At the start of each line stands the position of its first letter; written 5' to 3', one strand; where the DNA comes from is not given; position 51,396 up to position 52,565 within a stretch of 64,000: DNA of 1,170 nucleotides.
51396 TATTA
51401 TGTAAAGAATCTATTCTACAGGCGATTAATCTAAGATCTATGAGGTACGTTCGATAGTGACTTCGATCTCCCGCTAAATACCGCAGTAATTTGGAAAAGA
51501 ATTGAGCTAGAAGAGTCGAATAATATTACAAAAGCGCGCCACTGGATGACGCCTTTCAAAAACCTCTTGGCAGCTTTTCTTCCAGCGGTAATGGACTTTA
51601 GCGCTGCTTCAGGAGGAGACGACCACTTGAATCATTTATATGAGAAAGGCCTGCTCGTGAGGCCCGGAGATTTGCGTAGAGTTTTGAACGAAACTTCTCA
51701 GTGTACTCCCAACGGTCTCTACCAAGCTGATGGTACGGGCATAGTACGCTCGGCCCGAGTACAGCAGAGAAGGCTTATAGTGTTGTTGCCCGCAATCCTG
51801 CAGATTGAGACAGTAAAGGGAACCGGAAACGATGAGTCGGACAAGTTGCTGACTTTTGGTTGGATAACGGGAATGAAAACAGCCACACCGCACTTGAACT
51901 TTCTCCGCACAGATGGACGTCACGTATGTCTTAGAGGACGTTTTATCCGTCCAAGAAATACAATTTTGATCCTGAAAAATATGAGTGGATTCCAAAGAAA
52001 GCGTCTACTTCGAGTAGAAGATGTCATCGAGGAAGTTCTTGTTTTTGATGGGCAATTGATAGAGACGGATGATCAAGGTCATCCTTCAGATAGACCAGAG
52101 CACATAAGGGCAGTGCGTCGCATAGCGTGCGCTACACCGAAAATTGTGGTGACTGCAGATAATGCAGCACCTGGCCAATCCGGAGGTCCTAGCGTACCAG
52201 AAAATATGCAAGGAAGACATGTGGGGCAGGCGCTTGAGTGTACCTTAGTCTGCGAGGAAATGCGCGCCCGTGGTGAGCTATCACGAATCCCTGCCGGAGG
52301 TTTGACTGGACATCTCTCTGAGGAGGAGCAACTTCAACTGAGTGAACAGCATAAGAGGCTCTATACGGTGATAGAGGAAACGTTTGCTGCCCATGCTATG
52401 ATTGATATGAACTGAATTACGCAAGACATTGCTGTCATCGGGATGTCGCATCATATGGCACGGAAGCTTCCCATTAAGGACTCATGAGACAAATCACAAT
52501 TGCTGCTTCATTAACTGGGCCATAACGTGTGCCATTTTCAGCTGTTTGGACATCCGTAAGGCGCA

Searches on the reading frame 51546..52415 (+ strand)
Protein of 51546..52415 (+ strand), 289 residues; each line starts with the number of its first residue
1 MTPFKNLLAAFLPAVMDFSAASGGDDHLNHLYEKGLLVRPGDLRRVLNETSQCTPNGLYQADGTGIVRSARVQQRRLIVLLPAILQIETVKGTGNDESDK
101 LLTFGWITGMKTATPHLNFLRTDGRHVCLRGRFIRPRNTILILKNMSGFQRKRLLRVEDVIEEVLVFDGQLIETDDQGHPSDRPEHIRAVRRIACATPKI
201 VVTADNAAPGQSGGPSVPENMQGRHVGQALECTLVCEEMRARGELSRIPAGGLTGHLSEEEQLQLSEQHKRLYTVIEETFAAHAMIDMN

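Call 67: list_cluster_members(proteins=[P0013, window:51546-52415:+, window:28207-29316:+])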
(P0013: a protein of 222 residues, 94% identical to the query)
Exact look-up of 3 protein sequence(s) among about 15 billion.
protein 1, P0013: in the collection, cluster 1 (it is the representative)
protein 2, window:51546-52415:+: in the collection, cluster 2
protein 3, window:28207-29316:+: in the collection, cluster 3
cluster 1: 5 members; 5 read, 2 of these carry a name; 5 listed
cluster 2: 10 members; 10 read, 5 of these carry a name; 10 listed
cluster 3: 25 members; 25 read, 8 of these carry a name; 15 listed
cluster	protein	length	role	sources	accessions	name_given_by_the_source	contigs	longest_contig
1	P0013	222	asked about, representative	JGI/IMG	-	hypothetical protein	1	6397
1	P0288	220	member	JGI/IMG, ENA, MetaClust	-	hypothetical protein | \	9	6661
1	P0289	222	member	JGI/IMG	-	-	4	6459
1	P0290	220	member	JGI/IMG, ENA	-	-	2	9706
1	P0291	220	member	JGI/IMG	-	-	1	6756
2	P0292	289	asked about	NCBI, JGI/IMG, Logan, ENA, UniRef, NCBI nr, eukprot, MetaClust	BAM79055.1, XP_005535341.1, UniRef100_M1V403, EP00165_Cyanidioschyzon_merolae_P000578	hypothetical protein CYME_CMC130C [Cyanidioschyzon merolae strain 10D] | hypothetical protein | Uncharacterized protein n=1 Tax=Cyanidioschyzon merolae (strain NIES-3377 / 10D) ...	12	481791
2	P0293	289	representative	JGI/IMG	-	-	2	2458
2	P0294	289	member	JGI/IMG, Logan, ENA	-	hypothetical protein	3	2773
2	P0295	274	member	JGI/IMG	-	hypothetical protein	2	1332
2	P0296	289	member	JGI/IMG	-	hypothetical protein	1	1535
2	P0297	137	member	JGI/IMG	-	hypothetical protein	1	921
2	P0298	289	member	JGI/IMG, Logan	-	-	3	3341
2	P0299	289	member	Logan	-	-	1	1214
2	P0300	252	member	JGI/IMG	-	-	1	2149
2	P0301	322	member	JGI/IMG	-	-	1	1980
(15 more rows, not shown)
